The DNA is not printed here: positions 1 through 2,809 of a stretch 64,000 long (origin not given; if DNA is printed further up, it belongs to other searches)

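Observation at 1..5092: Tightly packed helicase-helicase-nuclease operon (Res-like SF2 helicase/PD-(D/E)xK, UvrD-like SF1 helicase, Cas4/RecB-like Fe-S nuclease): candidate defence module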

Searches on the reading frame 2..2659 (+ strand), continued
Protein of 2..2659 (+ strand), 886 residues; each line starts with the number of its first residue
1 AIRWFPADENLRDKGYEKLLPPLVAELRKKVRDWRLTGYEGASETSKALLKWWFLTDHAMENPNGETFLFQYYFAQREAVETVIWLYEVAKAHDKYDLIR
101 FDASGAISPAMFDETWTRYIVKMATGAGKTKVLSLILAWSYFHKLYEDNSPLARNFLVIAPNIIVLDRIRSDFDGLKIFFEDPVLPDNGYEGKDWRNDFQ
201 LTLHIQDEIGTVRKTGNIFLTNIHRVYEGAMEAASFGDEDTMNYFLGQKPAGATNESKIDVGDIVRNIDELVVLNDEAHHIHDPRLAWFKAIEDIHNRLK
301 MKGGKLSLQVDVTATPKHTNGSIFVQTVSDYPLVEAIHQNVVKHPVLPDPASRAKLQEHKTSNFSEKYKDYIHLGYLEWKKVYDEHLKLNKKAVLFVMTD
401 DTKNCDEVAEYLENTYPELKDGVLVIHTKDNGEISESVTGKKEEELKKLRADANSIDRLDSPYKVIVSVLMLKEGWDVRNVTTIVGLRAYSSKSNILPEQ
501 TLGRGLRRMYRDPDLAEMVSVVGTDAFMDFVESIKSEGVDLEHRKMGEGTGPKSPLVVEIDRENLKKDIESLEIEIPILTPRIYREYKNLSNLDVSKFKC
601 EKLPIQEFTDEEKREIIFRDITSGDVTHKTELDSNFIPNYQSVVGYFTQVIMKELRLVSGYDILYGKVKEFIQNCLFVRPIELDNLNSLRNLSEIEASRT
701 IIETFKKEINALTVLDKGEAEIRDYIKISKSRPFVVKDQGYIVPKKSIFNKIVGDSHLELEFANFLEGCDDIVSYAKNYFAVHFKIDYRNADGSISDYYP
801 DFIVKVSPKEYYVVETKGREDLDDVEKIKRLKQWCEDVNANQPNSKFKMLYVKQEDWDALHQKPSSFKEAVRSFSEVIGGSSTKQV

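Call 26: find_encoding_contigs(protein=P0229, flank=8000, max_places=4)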
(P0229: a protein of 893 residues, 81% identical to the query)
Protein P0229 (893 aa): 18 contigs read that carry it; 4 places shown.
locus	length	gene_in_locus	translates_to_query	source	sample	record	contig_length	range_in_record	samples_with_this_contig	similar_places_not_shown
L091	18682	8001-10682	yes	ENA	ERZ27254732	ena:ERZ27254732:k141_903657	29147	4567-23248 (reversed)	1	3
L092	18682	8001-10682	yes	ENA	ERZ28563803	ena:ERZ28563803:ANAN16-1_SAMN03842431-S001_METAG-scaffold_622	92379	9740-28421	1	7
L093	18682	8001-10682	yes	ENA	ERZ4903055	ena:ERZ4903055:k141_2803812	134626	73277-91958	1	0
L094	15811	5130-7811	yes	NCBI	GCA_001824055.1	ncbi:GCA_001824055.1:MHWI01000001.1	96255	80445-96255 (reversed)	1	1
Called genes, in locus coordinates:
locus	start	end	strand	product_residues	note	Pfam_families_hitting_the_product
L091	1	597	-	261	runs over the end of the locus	PF00574:CLP_protease (faint), PF01343:Peptidase_S49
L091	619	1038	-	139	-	-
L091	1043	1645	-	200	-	-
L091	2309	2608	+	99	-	-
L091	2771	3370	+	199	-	-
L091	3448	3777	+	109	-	-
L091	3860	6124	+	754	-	PF01555:N6_N4_Mtase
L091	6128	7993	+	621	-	PF13175:AAA_15, PF13304:AAA_21, PF20469:OLD-like_TOPRIM (weak)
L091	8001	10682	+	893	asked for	PF04851:ResIII, PF08722:Tn7_TnsA-like_N (faint), PF19778:RE_endonuc (weak)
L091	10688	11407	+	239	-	-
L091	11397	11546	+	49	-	-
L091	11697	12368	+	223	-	-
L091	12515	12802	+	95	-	-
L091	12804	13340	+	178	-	PF14791:DNA_pol_B_thumb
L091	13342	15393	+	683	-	PF13481:AAA_25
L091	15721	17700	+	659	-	PF00239:Resolvase, PF07508:Recombinase (weak)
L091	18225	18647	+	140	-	-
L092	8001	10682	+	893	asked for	PF04851:ResIII, PF08722:Tn7_TnsA-like_N (faint), PF19778:RE_endonuc (weak)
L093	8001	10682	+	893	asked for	PF04851:ResIII, PF08722:Tn7_TnsA-like_N (faint), PF19778:RE_endonuc (weak)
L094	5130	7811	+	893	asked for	PF04851:ResIII, PF08722:Tn7_TnsA-like_N (faint), PF19778:RE_endonuc (weak)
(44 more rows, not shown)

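Call 36: find_encoding_contigs(protein=P0211, flank=8000, max_places=6)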
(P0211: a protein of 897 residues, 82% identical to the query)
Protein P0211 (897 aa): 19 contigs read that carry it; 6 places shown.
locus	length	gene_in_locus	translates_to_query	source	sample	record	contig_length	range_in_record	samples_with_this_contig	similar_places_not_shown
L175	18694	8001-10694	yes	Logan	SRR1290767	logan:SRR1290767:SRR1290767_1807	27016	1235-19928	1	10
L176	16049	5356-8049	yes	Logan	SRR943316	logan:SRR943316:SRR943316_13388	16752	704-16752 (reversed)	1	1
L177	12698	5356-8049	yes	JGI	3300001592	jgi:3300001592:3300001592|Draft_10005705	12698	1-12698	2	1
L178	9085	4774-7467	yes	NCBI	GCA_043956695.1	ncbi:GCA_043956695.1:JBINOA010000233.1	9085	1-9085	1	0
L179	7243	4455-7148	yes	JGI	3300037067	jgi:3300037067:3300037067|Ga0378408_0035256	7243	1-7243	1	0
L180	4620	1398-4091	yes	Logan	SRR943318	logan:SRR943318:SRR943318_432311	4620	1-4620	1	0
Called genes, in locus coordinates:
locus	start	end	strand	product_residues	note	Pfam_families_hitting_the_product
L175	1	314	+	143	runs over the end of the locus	-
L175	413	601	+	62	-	-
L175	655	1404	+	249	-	PF03462:PCRF, PF00472:RF-1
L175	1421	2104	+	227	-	PF00005:ABC_tran, PF00931:NB-ARC (faint), PF13304:AAA_21 (faint)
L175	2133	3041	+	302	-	PF18075:FtsX_ECD, PF02687:FtsX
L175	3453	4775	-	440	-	PF00239:Resolvase, PF07508:Recombinase, PF13408:Zn_ribbon_recom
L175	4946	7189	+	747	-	PF01555:N6_N4_Mtase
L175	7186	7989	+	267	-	-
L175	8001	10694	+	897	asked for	PF04851:ResIII, PF08722:Tn7_TnsA-like_N (faint)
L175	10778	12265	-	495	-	-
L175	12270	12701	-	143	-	-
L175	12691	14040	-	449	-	PF02195:ParB_N, PF01555:N6_N4_Mtase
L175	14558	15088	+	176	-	PF03167:UDG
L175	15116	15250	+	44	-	-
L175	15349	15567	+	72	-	-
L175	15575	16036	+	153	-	-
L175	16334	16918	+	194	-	-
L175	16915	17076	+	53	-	-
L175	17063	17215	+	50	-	-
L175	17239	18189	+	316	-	-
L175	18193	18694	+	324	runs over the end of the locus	-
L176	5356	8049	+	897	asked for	PF04851:ResIII, PF08722:Tn7_TnsA-like_N (faint)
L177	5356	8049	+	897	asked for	PF04851:ResIII, PF08722:Tn7_TnsA-like_N (faint)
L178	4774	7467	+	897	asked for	PF04851:ResIII, PF08722:Tn7_TnsA-like_N (faint)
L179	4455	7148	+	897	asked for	PF04851:ResIII, PF08722:Tn7_TnsA-like_N (faint)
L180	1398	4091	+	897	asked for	PF04851:ResIII, PF08722:Tn7_TnsA-like_N (faint)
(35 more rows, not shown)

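Call 37: find_encoding_contigs(protein=P0137, flank=8000, max_places=4)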
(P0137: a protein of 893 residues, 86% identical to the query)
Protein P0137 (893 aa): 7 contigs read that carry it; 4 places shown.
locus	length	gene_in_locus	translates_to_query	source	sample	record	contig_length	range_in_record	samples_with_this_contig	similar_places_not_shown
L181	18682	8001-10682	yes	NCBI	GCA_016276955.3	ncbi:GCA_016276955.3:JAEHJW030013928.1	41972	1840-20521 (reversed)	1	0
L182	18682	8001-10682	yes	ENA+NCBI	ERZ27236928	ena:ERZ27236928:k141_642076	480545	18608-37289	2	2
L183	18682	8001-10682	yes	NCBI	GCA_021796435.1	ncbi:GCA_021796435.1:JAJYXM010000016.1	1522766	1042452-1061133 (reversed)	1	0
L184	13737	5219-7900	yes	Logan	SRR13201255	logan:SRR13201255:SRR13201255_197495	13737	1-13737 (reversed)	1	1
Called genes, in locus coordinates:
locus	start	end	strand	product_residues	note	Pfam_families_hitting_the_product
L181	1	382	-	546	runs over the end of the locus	-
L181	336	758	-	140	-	-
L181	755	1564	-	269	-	PF02195:ParB_N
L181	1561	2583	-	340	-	PF02086:MethyltransfD12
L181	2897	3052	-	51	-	-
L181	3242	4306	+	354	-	PF02661:Fic, PF22168:DIP2311-like_C (weak)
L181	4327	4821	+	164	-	PF04002:RadC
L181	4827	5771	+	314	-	PF14088:DUF4268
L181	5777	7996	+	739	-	PF01555:N6_N4_Mtase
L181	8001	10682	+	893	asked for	PF04851:ResIII, PF19778:RE_endonuc (weak)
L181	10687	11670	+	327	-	PF01555:N6_N4_Mtase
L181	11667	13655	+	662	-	PF01935:DUF87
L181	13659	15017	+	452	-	-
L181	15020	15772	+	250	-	PF12705:PDDEXK_1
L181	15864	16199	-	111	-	-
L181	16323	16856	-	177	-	PF13730:HTH_36, PF13545:HTH_Crp_2 (weak)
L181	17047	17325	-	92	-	-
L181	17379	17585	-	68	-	PF12844:HTH_19, PF13443:HTH_26, PF13560:HTH_31, PF01381:HTH_3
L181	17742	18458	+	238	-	PF01381:HTH_3, PF12844:HTH_19, PF13560:HTH_31, PF00717:Peptidase_S24 (weak)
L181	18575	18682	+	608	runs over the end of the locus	PF00239:Resolvase, PF07508:Recombinase, PF13408:Zn_ribbon_recom (weak)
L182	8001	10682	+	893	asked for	PF04851:ResIII, PF19778:RE_endonuc (weak)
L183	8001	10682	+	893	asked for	PF04851:ResIII, PF19778:RE_endonuc (weak)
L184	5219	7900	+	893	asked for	PF04851:ResIII, PF19778:RE_endonuc (weak)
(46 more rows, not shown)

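Call 46: search_solved_structures(query=window:2-2659:+, max_evalue=0.001)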
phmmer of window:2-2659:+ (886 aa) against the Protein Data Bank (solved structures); distinct sequences matched with E-value up to 0.001: 0.

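Call 70: search_protein_families(library=padloc, proteins=[L088:5735-7993:+, L088:10684-13476:+, L181:10687-11667:+, L181:11667-13652:+, L181:13659-15014:+, L091:6128-7990:+, L091:10688-11404:+, L175:7186-7986:+], max_evalue=0.0001)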
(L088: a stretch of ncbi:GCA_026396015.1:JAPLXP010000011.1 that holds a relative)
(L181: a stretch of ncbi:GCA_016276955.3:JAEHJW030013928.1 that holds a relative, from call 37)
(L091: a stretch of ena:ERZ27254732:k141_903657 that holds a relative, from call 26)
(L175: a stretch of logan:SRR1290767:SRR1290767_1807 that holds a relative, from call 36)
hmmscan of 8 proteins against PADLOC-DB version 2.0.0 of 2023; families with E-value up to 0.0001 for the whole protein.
L088:5735-7993:+ (753 aa): 47 families (the best 25 are shown)
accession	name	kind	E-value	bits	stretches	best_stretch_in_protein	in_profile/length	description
PDLC03633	MTase_III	-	2.7e-113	377.8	2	36-252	20-235/616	Type III methyltransferase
PDLC03354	MTase_II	-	1.4e-65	220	1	35-460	24-404/425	Type II methyltransferase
PDLC03644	MTase_III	-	4.9e-51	172.1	1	87-432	36-394/542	Type III methyltransferase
PDLC03638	MTase_III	-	8.2e-49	164.6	1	74-431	371-677/816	Type III methyltransferase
PDLC03339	MTase_II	-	1.2e-46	157.3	2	116-264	20-155/399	Type II methyltransferase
PDLC03636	MTase_III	-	1.3e-44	150.9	3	346-431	311-405/575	Type III methyltransferase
PDLC03634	MTase_III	-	3.6e-43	146.4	1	89-403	94-422/621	Type III methyltransferase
PDLC03635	MTase_III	-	7.7e-39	131.9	2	89-261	218-366/708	Type III methyltransferase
PDLC03641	MTase_III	-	1.4e-36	124.3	1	88-406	103-427/657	Type III methyltransferase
PDLC03300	MTase_II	-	8.6e-35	118.2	2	342-432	188-277/302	Type II methyltransferase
PDLC03371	MTase_II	-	1.7e-33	114.3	2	326-434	151-255/260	Type II methyltransferase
PDLC03637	MTase_III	-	9.2e-31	105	1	90-404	122-432/513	Type III methyltransferase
PDLC03299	MTase_II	-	5.5e-29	99.6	2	342-434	169-260/296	Type II methyltransferase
PDLC03632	MTase_III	-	8.1e-29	98.3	2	87-247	160-319/983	Type III methyltransferase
PDLC03216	MTase_II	-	1.4e-19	68.4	1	370-478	194-305/364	Type II methyltransferase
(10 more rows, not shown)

L088:10684-13476:+ (931 aa): 16 families
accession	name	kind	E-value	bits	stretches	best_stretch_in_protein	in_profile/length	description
PDLC02208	Ppl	-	3e-41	139.5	2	798-927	766-890/894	-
PDLC02980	AriA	-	6.7e-14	50.5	1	800-871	227-302/304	-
PDLC04135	mad3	-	1.2e-11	42.8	1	283-877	2-331/374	mads_3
PDLC03859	LmuB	-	2.4e-09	34.9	0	283-378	5-91/611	-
PDLC00098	GajA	-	8.2e-09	32.7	0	283-325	3-45/534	AAA ATPase domain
PDLC04175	HEC-01A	-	4.4e-08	30.6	0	799-886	237-326/363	-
PDLC02979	AriA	-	1.9e-07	29.2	1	283-622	3-291/373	-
PDLC04164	AriA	-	3.6e-07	28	1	788-882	149-246/253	-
PDLC02335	AbiLi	-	1.5e-06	25.5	1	283-870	50-239/326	AbiLi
PDLC00102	GajA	-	1.6e-06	24.9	0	282-487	2-216/532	AAA ATPase domain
PDLC02915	ATPase-Toprim_I-B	-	4.5e-06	23.8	0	283-379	3-88/623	-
PDLC04213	HEC-02A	-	4.8e-06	24.4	0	283-489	3-187/337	-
PDLC00290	PtuA1|PtuA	-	1.7e-05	22.4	0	285-324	5-44/414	AAA ATPase domain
PDLC04178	HEC-01A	-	2.7e-05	21.4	0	280-324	6-49/399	-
PDLC04177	HEC-01A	-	3.4e-05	21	0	819-888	286-358/393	-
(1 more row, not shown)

L181:10687-11667:+ (327 aa): 38 families (the best 25 are shown)
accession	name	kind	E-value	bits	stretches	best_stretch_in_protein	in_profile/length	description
PDLC03323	MTase_II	-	3.4e-79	264.3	2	3-216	7-215/330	Type II methyltransferase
PDLC03387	MTase_II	-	2.7e-22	77.2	1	115-315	141-277/289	Type II methyltransferase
PDLC03371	MTase_II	-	1e-20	72.4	1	206-316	171-255/260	Type II methyltransferase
PDLC03299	MTase_II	-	1.5e-18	65.3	1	241-312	185-256/296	Type II methyltransferase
PDLC03353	MTase_II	-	5e-18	63.6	1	31-310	25-247/260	Type II methyltransferase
PDLC03636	MTase_III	-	4.8e-14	50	1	222-305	312-397/575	Type III methyltransferase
PDLC03230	MTase_II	-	8.3e-13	46.3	1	248-306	217-275/360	Type II methyltransferase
PDLC03228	MTase_II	-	8.9e-13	46.6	1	252-314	144-206/227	Type II methyltransferase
PDLC03265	MTase_II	-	2e-12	45.2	1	233-310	248-325/333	Type II methyltransferase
PDLC03216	MTase_II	-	4.9e-12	43.5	1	251-317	193-259/364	Type II methyltransferase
PDLC03738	oMTase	-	5.1e-12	43.2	1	251-314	203-266/376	orphan methyltransferase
PDLC03350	MTase_II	-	1.7e-10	38.8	1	251-309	233-291/312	Type II methyltransferase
PDLC03246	MTase_II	-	2.5e-09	34.7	1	251-306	304-359/376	Type II methyltransferase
PDLC03260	MTase_II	-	9.5e-09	32.6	1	246-307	241-301/349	Type II methyltransferase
PDLC03295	MTase_II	-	1.5e-08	32.5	0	244-316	197-269/292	Type II methyltransferase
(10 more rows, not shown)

L181:11667-13652:+ (662 aa): 12 families
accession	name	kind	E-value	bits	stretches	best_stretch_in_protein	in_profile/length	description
PDLC04102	HerA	-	6.4e-21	72.3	2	498-621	463-587/654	-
PDLC04105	HerA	-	1.7e-16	57.9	1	498-616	377-498/576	-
PDLC04106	HerA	-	4e-15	53.4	1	494-617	463-592/667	-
PDLC04098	HerA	-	1.9e-14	51.1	2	492-607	474-600/686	-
PDLC02185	HerA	-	2.8e-14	50.8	1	502-619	408-527/585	-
PDLC04100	HerA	-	5.6e-13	46.4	1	498-617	398-519/580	-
PDLC04097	HerA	-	2.1e-11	41.2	1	483-626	415-565/618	-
PDLC04140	mad8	-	2.7e-11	41.5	1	213-603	27-250/314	mads_8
PDLC01055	HerA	-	8e-10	36.1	1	493-655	375-524/532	Type III coevolved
PDLC02188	HerA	-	3.8e-09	33.9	1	543-616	429-505/578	-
PDLC04103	HerA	-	3.8e-08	30.1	0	493-620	392-523/579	-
PDLC04104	HerA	-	3.3e-07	27.4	1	501-614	181-297/379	-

L181:13659-15014:+ (452 aa): 0 families

L091:6128-7990:+ (621 aa): 43 families (the best 25 are shown)
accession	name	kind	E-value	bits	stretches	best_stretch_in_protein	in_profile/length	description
PDLC02358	Old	-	1.9e-25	87.7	2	224-600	157-554/578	Old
PDLC02979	AriA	-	7.5e-22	76.6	1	1-384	1-373/373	-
PDLC04178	HEC-01A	-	5.3e-18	63.2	2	293-409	241-358/399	-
PDLC00075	GajA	-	1.3e-15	55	1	253-501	183-428/536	AAA ATPase domain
PDLC03878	NsnB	-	7.8e-15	53.5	1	3-393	2-290/345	-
PDLC04175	HEC-01A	-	1.4e-14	52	2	293-410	229-338/363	-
PDLC04168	GajA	-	2.8e-14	50.7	2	340-613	276-535/570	-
PDLC00102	GajA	-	8.1e-14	49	2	339-563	286-503/532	AAA ATPase domain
PDLC02335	AbiLi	-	5.4e-13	46.7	1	3-402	50-257/326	AbiLi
PDLC04177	HEC-01A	-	4.8e-12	43.6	1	271-407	235-365/393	-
PDLC00062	GajA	-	7.2e-12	42.5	2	323-410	286-370/639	AAA ATPase domain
PDLC04176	HEC-01A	-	1.8e-11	42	1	1-411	1-348/371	-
PDLC02980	AriA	-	2.8e-11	41.9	1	32-385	3-304/304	-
PDLC00289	PtuA1|PtuA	-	2.9e-11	41.1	2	159-390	74-298/404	AAA ATPase domain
PDLC04707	PDC-M55A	-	6.3e-11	39.9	1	268-380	233-345/421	-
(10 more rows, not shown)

L091:10688-11404:+ (239 aa): 0 families

L175:7186-7986:+ (267 aa): 0 families
